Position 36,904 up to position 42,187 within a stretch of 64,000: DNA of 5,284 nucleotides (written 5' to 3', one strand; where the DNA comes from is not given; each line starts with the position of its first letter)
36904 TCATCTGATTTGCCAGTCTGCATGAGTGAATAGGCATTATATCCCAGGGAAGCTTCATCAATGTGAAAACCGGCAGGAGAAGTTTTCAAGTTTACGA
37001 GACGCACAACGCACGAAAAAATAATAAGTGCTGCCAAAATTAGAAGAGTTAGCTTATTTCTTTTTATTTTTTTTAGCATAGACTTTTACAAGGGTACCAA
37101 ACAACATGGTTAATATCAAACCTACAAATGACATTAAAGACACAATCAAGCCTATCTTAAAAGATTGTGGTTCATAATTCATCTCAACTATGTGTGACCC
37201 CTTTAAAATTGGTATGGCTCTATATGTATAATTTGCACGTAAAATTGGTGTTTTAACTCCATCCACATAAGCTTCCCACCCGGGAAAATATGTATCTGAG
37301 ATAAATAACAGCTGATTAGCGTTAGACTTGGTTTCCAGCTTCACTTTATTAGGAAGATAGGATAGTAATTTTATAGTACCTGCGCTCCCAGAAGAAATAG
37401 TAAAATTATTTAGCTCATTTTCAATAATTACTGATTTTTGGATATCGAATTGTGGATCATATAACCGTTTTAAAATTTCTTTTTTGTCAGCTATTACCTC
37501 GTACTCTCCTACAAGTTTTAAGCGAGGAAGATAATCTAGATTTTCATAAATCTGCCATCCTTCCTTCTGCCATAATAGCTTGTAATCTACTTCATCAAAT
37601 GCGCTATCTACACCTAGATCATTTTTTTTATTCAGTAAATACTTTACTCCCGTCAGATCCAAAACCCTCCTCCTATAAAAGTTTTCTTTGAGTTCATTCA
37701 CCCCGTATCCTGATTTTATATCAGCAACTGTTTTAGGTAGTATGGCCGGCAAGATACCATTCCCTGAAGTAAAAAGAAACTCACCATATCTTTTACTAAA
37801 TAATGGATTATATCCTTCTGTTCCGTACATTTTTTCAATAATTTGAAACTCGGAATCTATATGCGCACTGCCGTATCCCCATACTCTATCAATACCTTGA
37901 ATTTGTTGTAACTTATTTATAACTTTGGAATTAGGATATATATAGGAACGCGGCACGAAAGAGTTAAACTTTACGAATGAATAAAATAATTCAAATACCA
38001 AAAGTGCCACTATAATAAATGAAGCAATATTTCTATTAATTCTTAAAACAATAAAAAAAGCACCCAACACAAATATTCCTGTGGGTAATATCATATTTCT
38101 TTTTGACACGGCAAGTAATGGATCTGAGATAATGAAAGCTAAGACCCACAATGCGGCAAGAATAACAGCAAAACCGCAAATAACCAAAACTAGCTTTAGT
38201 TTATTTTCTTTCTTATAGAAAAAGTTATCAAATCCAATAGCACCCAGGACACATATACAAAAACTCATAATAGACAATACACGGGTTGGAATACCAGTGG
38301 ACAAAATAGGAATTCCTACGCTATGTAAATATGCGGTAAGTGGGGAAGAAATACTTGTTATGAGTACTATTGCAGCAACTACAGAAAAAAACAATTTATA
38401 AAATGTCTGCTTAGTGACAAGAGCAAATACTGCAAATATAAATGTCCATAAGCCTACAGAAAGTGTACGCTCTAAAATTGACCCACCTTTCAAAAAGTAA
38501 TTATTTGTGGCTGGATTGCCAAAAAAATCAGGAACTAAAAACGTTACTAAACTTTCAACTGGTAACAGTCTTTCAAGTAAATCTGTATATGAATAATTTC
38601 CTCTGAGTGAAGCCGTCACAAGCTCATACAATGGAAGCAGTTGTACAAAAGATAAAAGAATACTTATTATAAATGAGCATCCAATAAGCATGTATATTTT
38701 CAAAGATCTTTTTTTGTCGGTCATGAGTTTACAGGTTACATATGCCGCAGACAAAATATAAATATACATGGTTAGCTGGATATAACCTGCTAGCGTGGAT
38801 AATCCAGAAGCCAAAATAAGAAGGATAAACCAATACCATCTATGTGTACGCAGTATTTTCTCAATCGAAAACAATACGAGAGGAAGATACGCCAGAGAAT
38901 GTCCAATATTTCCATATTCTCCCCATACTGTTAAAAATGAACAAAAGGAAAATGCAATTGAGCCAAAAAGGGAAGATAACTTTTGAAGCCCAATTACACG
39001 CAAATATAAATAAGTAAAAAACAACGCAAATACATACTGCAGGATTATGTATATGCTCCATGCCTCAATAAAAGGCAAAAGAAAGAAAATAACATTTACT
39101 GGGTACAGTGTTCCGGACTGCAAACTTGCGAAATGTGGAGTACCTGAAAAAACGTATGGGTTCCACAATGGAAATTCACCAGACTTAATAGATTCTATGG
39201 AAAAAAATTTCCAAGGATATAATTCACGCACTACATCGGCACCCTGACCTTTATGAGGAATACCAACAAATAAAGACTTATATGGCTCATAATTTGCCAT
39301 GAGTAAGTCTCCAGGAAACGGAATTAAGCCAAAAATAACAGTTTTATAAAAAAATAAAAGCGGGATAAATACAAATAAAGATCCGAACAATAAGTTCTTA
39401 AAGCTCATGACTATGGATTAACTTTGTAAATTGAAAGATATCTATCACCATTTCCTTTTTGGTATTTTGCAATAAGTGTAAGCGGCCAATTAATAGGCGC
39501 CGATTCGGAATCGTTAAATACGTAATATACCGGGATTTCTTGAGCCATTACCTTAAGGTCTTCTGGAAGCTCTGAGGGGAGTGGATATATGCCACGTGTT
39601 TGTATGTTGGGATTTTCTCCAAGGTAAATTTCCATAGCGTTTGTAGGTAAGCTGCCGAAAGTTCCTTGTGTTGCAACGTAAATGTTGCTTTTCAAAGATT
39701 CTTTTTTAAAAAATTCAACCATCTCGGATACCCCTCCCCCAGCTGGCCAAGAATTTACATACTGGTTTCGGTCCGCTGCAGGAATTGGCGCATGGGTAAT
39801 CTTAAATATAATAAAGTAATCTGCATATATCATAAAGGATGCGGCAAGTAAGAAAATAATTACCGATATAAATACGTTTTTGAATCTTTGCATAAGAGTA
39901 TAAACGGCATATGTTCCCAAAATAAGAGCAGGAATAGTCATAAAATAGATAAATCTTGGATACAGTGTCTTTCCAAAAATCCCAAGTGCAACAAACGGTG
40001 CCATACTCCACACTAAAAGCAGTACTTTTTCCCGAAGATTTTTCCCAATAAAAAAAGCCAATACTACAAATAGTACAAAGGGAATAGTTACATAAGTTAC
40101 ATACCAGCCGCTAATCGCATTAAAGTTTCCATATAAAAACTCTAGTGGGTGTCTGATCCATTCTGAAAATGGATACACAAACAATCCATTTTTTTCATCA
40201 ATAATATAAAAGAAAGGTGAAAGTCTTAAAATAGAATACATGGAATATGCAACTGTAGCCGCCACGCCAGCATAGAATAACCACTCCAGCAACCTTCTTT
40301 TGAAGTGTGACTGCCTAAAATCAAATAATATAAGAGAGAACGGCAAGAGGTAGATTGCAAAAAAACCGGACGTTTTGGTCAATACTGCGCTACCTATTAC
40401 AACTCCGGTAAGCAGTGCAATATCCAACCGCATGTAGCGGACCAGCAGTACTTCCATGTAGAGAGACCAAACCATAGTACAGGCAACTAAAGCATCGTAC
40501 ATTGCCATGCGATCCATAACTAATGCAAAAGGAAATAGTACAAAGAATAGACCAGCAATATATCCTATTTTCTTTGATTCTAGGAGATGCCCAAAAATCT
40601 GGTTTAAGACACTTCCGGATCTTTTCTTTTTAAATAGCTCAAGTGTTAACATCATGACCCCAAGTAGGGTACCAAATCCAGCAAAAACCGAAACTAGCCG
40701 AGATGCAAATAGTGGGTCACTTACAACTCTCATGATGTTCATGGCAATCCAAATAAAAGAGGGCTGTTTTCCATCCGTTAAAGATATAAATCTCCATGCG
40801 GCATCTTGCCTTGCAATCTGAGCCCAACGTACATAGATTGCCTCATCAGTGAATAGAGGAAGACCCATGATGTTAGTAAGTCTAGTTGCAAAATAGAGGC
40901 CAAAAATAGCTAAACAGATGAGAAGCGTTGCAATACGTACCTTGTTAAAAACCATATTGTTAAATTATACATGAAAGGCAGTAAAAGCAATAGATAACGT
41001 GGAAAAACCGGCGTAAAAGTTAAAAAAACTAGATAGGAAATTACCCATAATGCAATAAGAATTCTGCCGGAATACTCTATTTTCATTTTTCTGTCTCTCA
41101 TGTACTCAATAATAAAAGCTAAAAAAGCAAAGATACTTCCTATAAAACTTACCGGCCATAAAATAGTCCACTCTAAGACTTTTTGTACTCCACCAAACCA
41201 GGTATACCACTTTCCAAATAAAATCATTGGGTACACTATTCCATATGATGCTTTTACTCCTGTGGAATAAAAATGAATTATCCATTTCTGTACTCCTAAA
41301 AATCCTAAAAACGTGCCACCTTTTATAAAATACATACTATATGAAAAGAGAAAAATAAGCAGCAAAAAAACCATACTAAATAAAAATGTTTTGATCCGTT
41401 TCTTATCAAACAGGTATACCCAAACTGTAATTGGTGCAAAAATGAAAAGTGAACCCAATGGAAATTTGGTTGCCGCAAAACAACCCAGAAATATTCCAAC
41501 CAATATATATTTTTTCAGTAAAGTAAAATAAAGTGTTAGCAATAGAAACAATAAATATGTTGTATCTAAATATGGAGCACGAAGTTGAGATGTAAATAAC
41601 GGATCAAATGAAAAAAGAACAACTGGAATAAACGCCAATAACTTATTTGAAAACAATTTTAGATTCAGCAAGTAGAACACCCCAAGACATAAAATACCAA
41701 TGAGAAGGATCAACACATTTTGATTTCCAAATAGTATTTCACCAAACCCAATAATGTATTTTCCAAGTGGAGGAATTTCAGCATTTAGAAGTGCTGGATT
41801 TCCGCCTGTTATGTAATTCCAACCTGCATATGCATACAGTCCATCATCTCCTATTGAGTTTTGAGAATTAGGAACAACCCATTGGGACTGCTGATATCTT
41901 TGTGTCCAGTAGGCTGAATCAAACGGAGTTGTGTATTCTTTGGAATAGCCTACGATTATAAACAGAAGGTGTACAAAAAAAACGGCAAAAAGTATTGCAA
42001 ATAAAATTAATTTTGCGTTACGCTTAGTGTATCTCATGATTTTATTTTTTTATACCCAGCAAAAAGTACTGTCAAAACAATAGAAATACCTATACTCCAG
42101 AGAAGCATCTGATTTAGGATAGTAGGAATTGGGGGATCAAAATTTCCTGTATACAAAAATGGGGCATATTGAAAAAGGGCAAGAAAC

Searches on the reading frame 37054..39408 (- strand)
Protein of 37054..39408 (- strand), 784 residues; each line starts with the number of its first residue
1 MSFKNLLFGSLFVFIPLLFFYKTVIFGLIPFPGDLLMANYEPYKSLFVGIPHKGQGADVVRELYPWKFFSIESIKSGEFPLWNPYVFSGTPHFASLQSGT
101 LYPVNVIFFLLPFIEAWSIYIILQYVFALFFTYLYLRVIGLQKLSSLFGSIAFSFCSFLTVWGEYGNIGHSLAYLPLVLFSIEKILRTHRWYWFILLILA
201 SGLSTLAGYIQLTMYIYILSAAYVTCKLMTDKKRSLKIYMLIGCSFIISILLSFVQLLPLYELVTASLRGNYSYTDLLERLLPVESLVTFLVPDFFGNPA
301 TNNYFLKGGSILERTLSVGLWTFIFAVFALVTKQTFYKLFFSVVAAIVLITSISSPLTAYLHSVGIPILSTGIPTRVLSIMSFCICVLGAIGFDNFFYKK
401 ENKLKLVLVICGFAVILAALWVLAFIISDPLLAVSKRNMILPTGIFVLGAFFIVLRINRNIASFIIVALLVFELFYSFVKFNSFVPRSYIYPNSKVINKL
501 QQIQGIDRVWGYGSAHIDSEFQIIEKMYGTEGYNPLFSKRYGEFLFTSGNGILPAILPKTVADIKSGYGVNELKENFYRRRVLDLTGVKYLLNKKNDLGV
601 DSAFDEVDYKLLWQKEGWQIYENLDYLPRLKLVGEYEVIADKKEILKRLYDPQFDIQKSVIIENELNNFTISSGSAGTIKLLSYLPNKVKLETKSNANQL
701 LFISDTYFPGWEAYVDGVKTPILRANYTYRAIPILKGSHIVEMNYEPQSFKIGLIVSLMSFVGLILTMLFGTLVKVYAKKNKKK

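Call 5: search_protein_families(library=pfam, proteins=[window:37054-39408:-], max_evalue=0.01)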
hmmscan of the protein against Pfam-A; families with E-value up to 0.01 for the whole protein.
window:37054-39408:- (784 aa): 1 family
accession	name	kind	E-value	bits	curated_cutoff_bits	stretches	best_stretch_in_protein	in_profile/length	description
PF09586.16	YfhO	-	3.5e-36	125.4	28.5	2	103-630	78-591/835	Bacterial membrane protein YfhO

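Call 9: search_protein_families(library=ncbifam, proteins=[window:37054-39408:-], max_evalue=0.001)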
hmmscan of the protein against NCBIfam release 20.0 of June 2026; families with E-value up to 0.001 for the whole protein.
window:37054-39408:- (784 aa): 2 families
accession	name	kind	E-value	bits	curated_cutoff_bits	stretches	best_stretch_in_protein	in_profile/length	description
NF047589.1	GlcsyltransPgfM1Strep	equivalog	2.2e-07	29.3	1400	1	699-767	882-950/955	glycosyltransferase PgfM1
NF047590.1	GlcsyltransPgfM2Strep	equivalog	6e-06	24.7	1500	1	695-767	804-876/884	glycosyltransferase PgfM2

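Call 29: search_solved_structures(query=window:37054-39408:-, max_evalue=1)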
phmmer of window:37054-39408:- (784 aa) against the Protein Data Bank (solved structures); distinct sequences matched with E-value up to 1: 0.

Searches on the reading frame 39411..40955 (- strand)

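Call 5: search_protein_families(library=pfam, proteins=[window:39411-40955:-], max_evalue=0.01)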
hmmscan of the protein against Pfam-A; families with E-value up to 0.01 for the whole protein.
window:39411-40955:- (514 aa): 1 family
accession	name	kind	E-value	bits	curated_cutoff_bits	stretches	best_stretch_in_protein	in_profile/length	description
PF13231.12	PMT_2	-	0.00036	21.2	26.1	1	121-232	43-151/160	Dolichyl-phosphate-mannose-protein mannosyltransferase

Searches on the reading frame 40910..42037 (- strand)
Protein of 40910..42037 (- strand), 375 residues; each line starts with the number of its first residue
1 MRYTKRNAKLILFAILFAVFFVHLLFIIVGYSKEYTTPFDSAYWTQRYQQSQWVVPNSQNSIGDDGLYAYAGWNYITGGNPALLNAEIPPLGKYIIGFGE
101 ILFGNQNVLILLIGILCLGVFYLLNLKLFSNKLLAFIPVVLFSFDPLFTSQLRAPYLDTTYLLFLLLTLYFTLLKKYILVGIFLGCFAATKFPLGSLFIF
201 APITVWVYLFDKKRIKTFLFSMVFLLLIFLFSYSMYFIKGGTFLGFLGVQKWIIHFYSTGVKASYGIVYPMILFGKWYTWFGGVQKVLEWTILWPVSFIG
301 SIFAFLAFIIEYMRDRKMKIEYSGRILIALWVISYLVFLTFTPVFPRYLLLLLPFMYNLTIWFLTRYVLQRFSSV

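Call 5: search_protein_families(library=pfam, proteins=[window:40910-42037:-], max_evalue=0.01)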
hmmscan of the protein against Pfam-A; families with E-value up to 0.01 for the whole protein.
window:40910-42037:- (375 aa): 0 families

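Call 17: search_protein_families(library=pfam, proteins=[window:40910-42037:-], max_evalue=1)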
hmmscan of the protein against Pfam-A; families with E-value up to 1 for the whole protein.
window:40910-42037:- (375 aa): 0 families

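Call 64: search_solved_structures(query=A5, max_evalue=1)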
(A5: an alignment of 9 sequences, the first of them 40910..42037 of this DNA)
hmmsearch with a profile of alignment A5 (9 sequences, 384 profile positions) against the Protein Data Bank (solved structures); distinct sequences matched with E-value up to 1: 0.

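Call 71: search_protein_families(library=ncbifam, proteins=[window:40910-42037:-], max_evalue=0.001)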
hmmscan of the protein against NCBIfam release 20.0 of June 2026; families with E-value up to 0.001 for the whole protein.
window:40910-42037:- (375 aa): 0 families
